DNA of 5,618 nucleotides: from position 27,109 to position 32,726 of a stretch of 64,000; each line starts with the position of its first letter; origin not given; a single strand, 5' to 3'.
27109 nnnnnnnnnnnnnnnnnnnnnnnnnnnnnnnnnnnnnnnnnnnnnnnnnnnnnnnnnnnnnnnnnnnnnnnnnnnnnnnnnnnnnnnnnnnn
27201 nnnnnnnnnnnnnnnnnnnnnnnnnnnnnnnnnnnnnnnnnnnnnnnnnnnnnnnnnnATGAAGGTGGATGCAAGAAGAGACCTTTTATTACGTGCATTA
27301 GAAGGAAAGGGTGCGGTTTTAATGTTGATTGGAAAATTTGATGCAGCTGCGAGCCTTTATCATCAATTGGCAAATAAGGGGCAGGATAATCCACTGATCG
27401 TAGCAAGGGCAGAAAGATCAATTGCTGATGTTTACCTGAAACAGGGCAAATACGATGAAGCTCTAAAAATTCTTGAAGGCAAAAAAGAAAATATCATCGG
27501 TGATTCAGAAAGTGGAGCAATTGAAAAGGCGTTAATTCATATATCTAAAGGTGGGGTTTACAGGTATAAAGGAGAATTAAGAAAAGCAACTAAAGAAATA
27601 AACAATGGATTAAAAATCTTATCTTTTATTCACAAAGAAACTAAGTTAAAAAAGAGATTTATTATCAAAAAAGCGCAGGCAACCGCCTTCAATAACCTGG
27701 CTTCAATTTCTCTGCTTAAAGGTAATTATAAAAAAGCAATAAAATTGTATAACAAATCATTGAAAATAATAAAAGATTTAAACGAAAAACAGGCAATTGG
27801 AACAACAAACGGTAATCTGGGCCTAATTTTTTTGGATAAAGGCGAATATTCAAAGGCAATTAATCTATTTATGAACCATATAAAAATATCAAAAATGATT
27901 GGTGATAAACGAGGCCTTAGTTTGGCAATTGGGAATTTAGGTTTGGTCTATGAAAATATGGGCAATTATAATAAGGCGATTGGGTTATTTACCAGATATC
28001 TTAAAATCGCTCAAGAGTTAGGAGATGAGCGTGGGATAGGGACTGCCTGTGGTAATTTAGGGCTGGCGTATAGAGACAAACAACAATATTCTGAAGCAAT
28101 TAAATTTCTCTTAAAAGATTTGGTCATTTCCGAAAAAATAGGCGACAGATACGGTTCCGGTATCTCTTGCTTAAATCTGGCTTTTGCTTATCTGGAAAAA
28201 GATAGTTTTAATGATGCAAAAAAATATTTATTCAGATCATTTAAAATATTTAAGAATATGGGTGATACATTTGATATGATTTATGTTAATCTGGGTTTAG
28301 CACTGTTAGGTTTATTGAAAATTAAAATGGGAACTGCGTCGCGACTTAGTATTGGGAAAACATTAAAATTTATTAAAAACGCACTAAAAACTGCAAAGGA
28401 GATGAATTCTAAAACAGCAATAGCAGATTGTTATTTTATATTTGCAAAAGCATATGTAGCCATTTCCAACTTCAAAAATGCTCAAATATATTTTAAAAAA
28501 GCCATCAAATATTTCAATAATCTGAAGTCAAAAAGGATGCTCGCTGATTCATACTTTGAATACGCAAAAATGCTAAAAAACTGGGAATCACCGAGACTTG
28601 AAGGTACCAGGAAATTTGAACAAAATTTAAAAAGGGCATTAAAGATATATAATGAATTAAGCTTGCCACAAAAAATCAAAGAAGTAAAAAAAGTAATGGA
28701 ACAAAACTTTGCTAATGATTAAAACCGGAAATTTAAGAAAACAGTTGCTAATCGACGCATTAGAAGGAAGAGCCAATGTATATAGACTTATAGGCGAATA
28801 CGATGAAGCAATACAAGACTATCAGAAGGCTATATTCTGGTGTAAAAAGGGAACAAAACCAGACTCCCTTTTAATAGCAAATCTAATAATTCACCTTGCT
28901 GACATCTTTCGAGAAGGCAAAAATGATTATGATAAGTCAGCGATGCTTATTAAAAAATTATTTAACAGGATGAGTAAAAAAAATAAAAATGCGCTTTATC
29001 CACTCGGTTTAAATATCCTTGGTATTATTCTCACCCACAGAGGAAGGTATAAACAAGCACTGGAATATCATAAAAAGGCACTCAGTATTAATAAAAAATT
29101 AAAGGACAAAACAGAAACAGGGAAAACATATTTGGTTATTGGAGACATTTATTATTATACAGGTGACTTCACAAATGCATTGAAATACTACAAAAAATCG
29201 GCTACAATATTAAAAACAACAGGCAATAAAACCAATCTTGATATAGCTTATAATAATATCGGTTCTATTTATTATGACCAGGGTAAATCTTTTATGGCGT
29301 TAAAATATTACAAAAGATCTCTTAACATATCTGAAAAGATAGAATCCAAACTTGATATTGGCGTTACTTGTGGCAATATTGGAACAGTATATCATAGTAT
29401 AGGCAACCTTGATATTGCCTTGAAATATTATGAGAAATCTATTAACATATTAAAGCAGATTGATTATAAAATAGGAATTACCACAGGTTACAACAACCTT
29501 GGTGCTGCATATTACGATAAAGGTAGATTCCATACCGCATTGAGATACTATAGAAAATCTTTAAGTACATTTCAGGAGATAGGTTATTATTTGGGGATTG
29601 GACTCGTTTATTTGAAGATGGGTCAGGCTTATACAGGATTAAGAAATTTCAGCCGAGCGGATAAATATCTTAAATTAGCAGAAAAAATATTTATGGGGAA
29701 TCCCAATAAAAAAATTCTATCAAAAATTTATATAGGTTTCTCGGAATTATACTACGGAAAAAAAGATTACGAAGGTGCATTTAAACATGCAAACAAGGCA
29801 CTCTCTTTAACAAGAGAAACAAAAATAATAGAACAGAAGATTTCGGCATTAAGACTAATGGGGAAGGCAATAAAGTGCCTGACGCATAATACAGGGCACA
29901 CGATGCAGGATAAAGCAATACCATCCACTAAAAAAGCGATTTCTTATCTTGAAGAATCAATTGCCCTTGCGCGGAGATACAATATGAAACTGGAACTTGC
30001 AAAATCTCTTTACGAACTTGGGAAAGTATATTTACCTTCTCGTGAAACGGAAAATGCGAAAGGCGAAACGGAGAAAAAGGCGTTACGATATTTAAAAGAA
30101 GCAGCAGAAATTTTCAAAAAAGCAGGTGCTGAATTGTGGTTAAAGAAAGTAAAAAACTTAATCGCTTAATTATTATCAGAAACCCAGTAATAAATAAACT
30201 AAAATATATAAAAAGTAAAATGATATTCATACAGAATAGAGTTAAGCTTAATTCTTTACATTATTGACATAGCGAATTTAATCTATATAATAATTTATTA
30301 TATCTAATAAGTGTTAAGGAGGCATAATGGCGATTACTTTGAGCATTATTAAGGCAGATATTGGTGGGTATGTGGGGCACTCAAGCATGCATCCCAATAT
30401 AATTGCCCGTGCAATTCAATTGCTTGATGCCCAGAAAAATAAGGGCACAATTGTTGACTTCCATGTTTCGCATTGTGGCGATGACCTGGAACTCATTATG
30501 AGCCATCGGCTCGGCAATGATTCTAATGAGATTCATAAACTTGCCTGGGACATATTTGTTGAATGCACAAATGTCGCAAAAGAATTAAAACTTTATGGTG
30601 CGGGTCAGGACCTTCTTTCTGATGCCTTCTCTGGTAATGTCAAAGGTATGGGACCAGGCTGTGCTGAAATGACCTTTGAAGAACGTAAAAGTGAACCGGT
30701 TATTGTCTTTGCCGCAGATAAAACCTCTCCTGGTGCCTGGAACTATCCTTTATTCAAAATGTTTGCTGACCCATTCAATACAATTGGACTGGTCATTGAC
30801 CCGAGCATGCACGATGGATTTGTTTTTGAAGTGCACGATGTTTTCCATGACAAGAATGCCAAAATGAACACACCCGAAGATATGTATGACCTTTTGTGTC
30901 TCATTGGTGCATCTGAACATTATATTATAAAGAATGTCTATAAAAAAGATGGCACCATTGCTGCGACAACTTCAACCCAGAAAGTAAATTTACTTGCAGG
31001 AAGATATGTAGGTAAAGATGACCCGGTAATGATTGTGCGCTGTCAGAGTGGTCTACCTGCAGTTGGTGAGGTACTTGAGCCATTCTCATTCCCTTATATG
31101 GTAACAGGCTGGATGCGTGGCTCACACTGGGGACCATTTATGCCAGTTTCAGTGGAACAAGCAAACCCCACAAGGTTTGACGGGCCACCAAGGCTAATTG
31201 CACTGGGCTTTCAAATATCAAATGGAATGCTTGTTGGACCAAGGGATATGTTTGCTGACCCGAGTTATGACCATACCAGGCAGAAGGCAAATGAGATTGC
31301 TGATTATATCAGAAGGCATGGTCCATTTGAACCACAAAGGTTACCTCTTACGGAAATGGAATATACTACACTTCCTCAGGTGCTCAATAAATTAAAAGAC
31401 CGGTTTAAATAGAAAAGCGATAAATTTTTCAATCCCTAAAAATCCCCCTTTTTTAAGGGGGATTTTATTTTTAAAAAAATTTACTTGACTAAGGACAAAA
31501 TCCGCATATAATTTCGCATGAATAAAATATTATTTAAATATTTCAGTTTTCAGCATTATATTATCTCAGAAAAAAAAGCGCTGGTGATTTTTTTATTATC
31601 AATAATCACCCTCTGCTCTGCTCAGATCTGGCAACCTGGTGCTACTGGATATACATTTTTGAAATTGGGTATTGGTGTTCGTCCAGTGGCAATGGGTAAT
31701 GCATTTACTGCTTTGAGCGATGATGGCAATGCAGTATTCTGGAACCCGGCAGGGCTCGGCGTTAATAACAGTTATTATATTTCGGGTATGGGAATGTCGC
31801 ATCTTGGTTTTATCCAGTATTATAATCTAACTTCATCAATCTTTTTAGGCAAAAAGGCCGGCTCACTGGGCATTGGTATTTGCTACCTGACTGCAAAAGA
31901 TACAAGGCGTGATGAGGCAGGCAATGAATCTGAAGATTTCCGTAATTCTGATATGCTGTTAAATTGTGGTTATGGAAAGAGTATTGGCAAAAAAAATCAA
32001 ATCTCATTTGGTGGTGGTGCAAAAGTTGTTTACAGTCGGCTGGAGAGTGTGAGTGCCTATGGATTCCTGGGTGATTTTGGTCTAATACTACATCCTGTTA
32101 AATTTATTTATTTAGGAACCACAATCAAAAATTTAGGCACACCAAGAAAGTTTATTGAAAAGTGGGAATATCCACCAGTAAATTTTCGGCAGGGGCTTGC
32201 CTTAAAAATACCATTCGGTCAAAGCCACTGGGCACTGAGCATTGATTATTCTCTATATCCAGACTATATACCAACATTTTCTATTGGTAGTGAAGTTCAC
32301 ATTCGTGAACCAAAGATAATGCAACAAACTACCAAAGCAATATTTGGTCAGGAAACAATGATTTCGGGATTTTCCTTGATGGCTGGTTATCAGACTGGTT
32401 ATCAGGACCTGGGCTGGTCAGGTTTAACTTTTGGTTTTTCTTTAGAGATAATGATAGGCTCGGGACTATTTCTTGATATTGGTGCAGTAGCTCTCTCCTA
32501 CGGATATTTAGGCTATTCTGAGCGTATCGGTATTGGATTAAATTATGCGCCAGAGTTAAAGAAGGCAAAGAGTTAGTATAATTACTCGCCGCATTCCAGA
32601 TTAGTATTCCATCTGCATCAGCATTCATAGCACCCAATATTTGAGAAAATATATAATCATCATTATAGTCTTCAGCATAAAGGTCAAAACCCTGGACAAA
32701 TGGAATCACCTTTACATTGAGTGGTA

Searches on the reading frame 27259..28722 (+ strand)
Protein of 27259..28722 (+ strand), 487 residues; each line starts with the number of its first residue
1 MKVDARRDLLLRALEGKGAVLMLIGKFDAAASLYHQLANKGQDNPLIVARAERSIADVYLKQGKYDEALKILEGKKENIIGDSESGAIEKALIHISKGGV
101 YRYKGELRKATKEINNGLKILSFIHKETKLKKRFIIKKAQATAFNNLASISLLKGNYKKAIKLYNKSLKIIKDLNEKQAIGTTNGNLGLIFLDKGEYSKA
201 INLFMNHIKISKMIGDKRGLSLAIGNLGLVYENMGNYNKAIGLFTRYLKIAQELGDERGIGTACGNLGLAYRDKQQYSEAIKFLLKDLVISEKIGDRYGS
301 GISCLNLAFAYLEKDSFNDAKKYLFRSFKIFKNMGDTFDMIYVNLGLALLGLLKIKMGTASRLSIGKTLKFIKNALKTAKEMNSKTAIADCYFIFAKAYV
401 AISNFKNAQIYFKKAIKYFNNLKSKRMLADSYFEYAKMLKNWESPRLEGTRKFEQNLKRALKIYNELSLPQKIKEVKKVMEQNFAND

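Call 3: search_protein_families(library=pfam, proteins=[window:27259-28722:+], max_evalue=0.01)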
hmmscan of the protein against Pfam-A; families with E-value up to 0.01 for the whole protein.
window:27259-28722:+ (487 aa): 26 families (the best 25 are shown)
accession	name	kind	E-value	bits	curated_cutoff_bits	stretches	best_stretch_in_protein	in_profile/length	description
PF13424.12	TPR_12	-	1.7e-34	118.2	30.1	5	141-208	3-72/77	Tetratricopeptide repeat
PF13176.12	TPR_7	-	6.4e-30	101.1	27.9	2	223-256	1-34/36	Tetratricopeptide repeat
PF07719.23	TPR_2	-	2.7e-24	83.7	27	2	141-171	1-31/34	Tetratricopeptide repeat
PF00515.34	TPR_1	-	1.3e-23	82.2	27.8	3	141-170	1-30/34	Tetratricopeptide repeat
PF13181.12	TPR_8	-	3.6e-19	67.6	25.7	1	141-172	1-32/34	Tetratricopeptide repeat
PF13374.12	TPR_10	-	6.7e-18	64.5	27.5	0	262-293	3-34/42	Tetratricopeptide repeat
PF13432.12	TPR_16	-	5.3e-13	49.6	32.7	1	25-71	11-53/65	Tetratricopeptide repeat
PF13428.12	TPR_14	-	3.4e-12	46.2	23.5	0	53-73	5-25/44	Tetratricopeptide repeat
PF17874.7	TPR_MalT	-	1.6e-09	37.9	45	1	153-294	13-155/336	MalT-like TPR region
PF14559.12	TPR_19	-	5.1e-09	36.8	25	1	25-73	5-49/68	Tetratricopeptide repeat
PF13174.12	TPR_6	-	1.1e-08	35.6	26.3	0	227-249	6-28/33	Tetratricopeptide repeat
PF12895.13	ANAPC3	-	2.5e-08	34.5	27.2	0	56-74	30-48/82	Anaphase-promoting complex, cyclosome, subunit 3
PF25058.1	ARM_TT21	-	7.1e-08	33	27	1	90-204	6-117/155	Tetratricopeptide repeat protein 21 ARM repeat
PF10602.15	RPN7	-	3.3e-07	30.6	29.6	1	367-426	14-73/174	26S proteasome subunit RPN7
PF12862.13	ANAPC5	-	1.9e-06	28.3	23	0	192-260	9-77/91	Anaphase-promoting complex subunit 5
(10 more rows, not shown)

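Call 4: search_protein_families(library=padloc, proteins=[window:27259-28722:+], max_evalue=0.01)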
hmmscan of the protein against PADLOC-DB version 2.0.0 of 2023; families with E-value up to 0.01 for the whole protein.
window:27259-28722:+ (487 aa): 3 families
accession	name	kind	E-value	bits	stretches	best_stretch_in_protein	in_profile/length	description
PDLC01169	TPR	-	9.4e-28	95.3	3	186-273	114-201/252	TPR repeats containing protein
PDLC01171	TPR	-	2.2e-07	28.3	1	153-324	153-310/504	TPR repeats containing protein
PDLC05012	PDC-S39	-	0.0046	13.7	0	371-467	201-301/615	-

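Call 5: search_protein_families(library=ncbifam, proteins=[window:27259-28722:+], max_evalue=0.01)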
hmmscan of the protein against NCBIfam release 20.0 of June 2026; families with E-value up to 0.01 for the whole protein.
window:27259-28722:+ (487 aa): 17 families
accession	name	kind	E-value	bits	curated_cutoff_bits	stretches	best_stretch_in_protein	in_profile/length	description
NF041717.1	HaaA_phane_TPR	equivalog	3.9e-27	94.8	1125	2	137-467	548-869/882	cyclophane-containing RiPP biosynthesis TPR protein HaaT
NF053520.1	HK_Porph_FimS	equivalog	3e-22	78.7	600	2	129-258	152-281/618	sensor histidine kinase FimS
NF053617.1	SARPRegAfsRStmc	equivalog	2.5e-13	48.9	1430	1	137-350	732-947/986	SARP-family global regulator AfsR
NF033762.1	social_mot_Tgl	equivalog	6.2e-13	48.7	225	1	130-254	89-203/252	social motility TPR repeat lipoprotein Tgl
NF040586.1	FxSxx_TPR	equivalog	2.8e-10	39.3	300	2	143-284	430-579/830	FxSxx-COOH system tetratricopeptide repeat protein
NF040959.1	MamA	equivalog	2.9e-09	36.7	200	1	146-285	76-197/204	magnetosome protein MamA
TIGR02917.1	PEP_TPR_lipo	equivalog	3.3e-09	35.2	312.2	2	131-345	659-850/899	XrtA/PEP-CTERM system TPR-repeat protein PrsT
TIGR02521.1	type_IV_pilW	equivalog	2.9e-08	33.6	154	0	127-171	155-199/234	type IV pilus biogenesis/stability protein PilW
NF053779.1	BT3442_fam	equivalog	3.3e-08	32.7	940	1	152-326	113-281/563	BT3442 family protein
NF008757.0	PRK11788.1-5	equivalog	4.3e-07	29.4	363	1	151-327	45-206/388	lipopolysaccharide assembly protein LapB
NF002725.1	PRK02603.1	equivalog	1e-06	28.9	143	1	153-239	47-124/173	photosystem I assembly protein Ycf3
NF052415.1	T3SS_chap_SctY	equivalog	3.4e-05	24.3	70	0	14-74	9-65/106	type III secretion apparatus assembly chaperone SctY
NF008753.0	PRK11788.1-1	equivalog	9.8e-05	21.6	395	1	140-332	140-313/389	lipopolysaccharide assembly protein LapB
TIGR00756.2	PPR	repeat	0.00029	20.8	20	0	56-73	7-24/35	pentatricopeptide repeat protein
NF052400.1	M48_BAM_BepA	equivalog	0.00043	19.2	570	1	16-176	312-461/483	beta-barrel assembly-enhancing protease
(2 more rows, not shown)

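Call 108: find_encoding_contigs(protein=window:27259-28722:+, flank=10000, max_places=5)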
Protein window:27259-28722:+ (487 aa): 1 contig read that carries it; 1 place shown.
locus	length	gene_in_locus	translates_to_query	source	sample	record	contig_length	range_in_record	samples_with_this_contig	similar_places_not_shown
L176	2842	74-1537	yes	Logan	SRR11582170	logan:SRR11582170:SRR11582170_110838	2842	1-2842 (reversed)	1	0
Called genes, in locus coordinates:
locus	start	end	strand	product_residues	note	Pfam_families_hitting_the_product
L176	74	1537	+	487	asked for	PF00515:TPR_1 (faint), PF07719:TPR_2 (faint), PF10602:RPN7 (faint), PF13174:TPR_6 (faint), PF13176:TPR_7 (faint), PF13181:TPR_8 (faint), PF13374:TPR_10 (faint), PF13424:TPR_12, +9 more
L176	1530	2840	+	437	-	?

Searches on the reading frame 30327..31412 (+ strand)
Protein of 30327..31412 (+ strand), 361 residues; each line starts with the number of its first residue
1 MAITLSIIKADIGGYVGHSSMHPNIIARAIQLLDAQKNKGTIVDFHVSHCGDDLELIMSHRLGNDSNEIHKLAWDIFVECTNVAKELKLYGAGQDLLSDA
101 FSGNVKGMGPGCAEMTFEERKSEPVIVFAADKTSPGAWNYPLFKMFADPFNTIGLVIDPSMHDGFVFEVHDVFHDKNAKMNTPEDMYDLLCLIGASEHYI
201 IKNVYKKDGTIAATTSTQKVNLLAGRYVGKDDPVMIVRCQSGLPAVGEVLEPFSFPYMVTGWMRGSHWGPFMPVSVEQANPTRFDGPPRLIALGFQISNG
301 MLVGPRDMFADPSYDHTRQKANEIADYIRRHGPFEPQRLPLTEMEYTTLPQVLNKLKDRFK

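Call 3: search_protein_families(library=pfam, proteins=[window:30327-31412:+], max_evalue=0.01)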
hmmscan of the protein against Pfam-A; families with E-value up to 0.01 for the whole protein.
window:30327-31412:+ (361 aa): 1 family
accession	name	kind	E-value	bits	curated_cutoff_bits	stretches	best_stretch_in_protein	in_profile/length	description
PF01950.21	FBPase_3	-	3.6e-182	605.8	25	1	3-361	2-361/361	Fructose-1,6-bisphosphatase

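Call 16: find_encoding_contigs(protein=window:30327-31412:+, flank=10000, max_places=10)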
Protein window:30327-31412:+ (361 aa): 1 contig read that carries it; 1 place shown.
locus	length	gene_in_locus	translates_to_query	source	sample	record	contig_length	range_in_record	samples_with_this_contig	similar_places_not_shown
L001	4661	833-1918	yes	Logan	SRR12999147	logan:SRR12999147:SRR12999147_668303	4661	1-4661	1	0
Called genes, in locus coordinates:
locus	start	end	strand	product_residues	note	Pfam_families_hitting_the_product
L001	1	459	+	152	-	?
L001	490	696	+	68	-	-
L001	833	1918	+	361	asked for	PF01950:FBPase_3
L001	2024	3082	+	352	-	-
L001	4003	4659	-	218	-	?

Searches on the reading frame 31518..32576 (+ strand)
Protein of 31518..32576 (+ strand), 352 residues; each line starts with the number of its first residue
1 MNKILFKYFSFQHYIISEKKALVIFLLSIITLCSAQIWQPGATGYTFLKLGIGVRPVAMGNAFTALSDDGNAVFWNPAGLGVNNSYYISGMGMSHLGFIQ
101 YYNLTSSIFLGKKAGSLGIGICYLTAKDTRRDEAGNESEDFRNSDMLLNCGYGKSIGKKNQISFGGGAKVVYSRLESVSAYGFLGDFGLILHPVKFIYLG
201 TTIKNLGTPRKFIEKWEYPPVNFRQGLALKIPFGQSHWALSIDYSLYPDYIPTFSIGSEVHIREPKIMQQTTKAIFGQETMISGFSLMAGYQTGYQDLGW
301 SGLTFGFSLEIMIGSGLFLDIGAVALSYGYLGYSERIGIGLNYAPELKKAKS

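Call 3: search_protein_families(library=pfam, proteins=[window:31518-32576:+], max_evalue=0.01)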
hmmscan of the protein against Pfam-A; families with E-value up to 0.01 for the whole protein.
window:31518-32576:+ (352 aa): 0 families

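Call 4: search_protein_families(library=padloc, proteins=[window:31518-32576:+], max_evalue=0.01)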
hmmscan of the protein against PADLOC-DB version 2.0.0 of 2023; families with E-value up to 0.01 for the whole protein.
window:31518-32576:+ (352 aa): 0 families

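Call 5: search_protein_families(library=ncbifam, proteins=[window:31518-32576:+], max_evalue=0.01)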
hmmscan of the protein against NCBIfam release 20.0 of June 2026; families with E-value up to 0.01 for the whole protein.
window:31518-32576:+ (352 aa): 4 families
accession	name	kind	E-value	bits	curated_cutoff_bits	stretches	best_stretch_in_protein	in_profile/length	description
NF033709.1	PorV_fam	subfamily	3.8e-31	108.9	90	1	43-342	2-325/326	PorV/PorQ family protein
NF033711.1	T9SS_PorQ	equivalog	2e-24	86.2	220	1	23-224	3-206/335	type IX secretion system protein PorQ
NF052325.1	PorVQ2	equivalog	5.1e-16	58.5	325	1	34-207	14-199/354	putative type IX sorting system protein PorV2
NF033710.1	T9SS_OM_PorV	equivalog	3.5e-07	29.7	250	1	34-176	15-160/367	type IX secretion system outer membrane channel protein PorV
